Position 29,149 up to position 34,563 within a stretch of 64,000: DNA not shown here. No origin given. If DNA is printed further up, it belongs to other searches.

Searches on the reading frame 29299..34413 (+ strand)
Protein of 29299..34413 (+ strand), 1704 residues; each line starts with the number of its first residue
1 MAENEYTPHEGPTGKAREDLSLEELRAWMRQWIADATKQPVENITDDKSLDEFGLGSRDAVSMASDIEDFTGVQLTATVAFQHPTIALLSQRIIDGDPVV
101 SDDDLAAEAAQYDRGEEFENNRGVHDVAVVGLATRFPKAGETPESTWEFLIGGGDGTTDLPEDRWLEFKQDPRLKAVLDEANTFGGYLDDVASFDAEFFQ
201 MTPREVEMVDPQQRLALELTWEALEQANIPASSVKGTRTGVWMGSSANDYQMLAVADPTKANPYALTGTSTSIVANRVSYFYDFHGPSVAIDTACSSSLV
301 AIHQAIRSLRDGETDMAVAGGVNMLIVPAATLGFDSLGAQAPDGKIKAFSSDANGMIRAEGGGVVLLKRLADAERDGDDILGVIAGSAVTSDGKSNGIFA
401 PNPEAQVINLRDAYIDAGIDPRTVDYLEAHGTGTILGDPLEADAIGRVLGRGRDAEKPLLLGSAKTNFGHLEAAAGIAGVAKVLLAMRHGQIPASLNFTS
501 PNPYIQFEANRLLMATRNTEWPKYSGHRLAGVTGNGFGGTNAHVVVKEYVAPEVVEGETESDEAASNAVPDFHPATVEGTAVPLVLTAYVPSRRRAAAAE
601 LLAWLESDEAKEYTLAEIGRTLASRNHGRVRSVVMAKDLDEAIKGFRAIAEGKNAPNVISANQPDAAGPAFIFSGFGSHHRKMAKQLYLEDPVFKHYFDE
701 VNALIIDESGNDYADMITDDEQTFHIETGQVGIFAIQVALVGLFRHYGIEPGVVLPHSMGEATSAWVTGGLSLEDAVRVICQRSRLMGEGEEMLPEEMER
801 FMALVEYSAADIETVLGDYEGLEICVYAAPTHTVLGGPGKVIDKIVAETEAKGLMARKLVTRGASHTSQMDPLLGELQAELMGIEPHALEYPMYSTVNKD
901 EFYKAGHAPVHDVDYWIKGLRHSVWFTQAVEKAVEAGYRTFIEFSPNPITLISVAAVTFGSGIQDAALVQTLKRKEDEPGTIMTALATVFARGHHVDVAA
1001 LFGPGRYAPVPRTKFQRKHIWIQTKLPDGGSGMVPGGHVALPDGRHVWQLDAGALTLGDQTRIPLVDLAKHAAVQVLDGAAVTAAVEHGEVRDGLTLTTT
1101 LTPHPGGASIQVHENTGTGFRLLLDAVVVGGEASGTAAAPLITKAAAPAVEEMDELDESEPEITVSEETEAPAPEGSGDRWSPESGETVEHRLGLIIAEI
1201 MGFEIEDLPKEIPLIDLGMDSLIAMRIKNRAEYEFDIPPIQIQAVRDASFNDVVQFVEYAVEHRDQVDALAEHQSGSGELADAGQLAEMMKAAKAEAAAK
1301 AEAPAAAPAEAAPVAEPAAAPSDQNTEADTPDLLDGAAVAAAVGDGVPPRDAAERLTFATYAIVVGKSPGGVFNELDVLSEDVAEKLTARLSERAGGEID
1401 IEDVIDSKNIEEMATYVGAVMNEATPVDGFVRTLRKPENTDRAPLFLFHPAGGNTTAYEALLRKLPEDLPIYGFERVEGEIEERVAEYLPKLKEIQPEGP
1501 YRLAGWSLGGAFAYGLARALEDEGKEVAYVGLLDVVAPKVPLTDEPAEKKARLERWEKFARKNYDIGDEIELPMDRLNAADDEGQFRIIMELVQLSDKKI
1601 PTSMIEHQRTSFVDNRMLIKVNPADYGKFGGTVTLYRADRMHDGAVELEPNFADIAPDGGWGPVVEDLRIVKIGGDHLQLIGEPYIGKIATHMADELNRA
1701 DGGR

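Call 3: search_protein_families(library=ncbifam, proteins=[window:29299-34413:+])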
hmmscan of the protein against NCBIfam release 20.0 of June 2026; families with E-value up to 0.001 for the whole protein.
window:29299-34413:+ (1704 aa): 27 families (the best 25 are shown)
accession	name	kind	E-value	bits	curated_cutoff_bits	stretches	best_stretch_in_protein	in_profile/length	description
NF040607.1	mycolic_Pks13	equivalog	0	2531.8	2100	1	21-1700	2-1678/1680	polyketide synthase Pks13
NF045894.1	PKS_plus_SDR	equivalog_domain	1.1e-264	881.6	1740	2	127-1025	3-880/1515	type I polyketide synthase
NF041183.1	Pks2_ls1_myc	equivalog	6.4e-200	666.6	2400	1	125-1059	2-924/2086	sulfolipid-1 biosynthesis phthioceranic/hydroxyphthioceranic acid synthase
TIGR02813.1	omega_3_PfaA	subfamily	1.2e-85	287.6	1010.1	1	268-949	179-871/2582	polyketide-type polyunsaturated fatty acid synthase PfaA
NF005589.0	PRK07314.1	subfamily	2.7e-49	168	387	1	127-549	6-412/413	beta-ketoacyl-ACP synthase II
TIGR03150.1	fabF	equivalog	2.7e-49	167.9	493.75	1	190-547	50-407/407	beta-ketoacyl-ACP synthase II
NF037940.1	PKS_MbtD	equivalog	1.3e-48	165.8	1150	1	582-1023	6-439/978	mycobactin polyketide synthase MbtD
NF004970.0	PRK06333.1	subfamily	3.1e-42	144.9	525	1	139-550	17-423/424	beta-ketoacyl-ACP synthase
NF053555.1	prodigi_MBC_PigJ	equivalog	3.5e-42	144.6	900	1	256-547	474-757/759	prodigiosin MBC biosynthesis protein PigJ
NF037941.1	PKS_NbtC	equivalog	3.7e-40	137.7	1150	2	581-1022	9-456/1027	nocobactin polyketide synthase NbtC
NF058662.1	cispenta_AmcF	equivalog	1.1e-34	120.1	325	1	201-509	50-338/369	cispentacin biosynthesis acyltransferase subunit AmcF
NF005076.0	PRK06501.1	equivalog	1.3e-34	119.8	629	1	247-547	127-421/425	beta-ketoacyl-ACP synthase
NF006274.0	PRK08439.1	equivalog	3.1e-31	108.6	621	1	190-548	51-405/406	beta-ketoacyl-ACP synthase II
NF006618.0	PRK09185.1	subfamily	3.2e-31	108.8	407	1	255-547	121-391/394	beta-ketoacyl-ACP synthase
NF005935.0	PRK07967.1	equivalog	8e-31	107.3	630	1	222-549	81-404/406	beta-ketoacyl-ACP synthase I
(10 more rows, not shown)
